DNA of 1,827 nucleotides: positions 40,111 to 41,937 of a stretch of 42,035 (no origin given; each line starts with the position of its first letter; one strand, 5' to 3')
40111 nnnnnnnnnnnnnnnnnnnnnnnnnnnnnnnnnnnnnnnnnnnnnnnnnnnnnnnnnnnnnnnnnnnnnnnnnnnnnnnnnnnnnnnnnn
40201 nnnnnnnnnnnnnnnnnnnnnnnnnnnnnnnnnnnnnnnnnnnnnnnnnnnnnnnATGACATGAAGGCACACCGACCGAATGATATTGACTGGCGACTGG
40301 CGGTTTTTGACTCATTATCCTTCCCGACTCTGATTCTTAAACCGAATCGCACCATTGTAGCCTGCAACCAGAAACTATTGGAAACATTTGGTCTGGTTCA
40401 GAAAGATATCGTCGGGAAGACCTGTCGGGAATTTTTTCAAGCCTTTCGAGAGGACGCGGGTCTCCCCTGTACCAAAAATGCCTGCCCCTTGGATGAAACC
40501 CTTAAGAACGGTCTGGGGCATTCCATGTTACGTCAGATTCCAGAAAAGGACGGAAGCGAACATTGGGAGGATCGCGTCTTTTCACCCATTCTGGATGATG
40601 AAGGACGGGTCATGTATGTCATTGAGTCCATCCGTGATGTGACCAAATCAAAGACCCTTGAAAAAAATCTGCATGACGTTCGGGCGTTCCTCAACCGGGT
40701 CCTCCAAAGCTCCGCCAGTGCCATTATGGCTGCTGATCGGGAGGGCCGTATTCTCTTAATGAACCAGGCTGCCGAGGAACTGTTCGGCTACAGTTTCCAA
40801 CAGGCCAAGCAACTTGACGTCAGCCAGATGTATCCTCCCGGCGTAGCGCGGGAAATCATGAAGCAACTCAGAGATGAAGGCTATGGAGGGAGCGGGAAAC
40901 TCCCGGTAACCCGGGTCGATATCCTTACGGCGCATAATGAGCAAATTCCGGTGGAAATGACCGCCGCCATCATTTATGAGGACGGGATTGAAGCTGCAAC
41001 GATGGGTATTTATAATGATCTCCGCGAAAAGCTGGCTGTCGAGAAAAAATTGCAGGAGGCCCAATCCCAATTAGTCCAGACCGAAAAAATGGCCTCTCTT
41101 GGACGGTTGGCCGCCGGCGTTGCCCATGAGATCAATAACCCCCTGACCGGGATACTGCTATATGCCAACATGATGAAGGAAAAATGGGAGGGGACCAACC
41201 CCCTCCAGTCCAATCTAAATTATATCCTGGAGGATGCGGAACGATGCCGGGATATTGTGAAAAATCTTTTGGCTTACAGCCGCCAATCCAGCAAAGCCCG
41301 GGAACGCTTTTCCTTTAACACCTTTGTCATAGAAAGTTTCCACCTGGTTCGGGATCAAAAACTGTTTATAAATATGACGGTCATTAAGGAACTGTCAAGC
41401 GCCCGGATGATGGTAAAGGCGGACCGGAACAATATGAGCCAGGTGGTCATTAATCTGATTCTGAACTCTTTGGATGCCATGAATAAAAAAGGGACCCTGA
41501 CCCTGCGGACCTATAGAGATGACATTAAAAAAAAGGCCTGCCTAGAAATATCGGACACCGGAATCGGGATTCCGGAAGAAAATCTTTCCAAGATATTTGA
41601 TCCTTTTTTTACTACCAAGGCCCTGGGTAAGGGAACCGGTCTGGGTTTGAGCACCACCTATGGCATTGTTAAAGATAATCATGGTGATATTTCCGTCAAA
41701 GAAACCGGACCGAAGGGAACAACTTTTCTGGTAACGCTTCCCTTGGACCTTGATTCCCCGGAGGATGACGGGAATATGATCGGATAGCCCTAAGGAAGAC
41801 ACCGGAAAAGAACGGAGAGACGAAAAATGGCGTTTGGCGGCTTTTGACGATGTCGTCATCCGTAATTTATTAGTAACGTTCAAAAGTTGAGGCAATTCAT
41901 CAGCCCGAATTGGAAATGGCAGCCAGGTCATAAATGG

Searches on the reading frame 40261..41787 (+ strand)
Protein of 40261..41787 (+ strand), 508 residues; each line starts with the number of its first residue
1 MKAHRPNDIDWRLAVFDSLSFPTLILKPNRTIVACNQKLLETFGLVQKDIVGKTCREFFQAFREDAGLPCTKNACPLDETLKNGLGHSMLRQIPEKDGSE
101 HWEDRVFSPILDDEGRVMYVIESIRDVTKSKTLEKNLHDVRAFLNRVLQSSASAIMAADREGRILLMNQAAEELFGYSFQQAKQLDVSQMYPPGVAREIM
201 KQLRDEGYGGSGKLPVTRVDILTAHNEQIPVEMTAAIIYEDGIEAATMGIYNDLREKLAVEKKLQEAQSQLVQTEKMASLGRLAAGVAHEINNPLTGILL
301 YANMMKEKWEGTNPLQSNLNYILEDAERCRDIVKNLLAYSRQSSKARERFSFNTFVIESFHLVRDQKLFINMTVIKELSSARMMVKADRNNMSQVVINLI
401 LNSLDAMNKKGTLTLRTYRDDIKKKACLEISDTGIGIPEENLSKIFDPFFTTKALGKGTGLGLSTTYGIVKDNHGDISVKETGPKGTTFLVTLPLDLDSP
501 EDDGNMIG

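Call 46: search_protein_families(library=pfam, proteins=[window:40261-41787:+], max_evalue=0.0001)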
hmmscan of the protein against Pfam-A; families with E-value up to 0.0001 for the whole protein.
window:40261-41787:+ (508 aa): 6 families
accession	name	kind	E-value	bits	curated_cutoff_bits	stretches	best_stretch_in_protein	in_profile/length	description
PF02518.31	HATPase_c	-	8.9e-24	84.5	26.4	1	388-496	2-110/111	Histidine kinase-, DNA gyrase B-, and HSP90-like ATPase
PF13426.13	PAS_9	-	5.4e-22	78.5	27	2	23-129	4-103/103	PAS domain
PF08448.16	PAS_4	-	8.4e-22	77.9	23.1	2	16-130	1-108/110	PAS fold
PF00512.31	HisKA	-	7.8e-16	58.3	26.9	1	280-343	2-64/66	His Kinase A (phospho-acceptor) domain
PF00989.32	PAS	-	1.8e-15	57.4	22.6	1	143-242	2-100/113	PAS fold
PF13188.13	PAS_8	-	1.6e-13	50.5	21.8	1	143-187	2-46/65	PAS domain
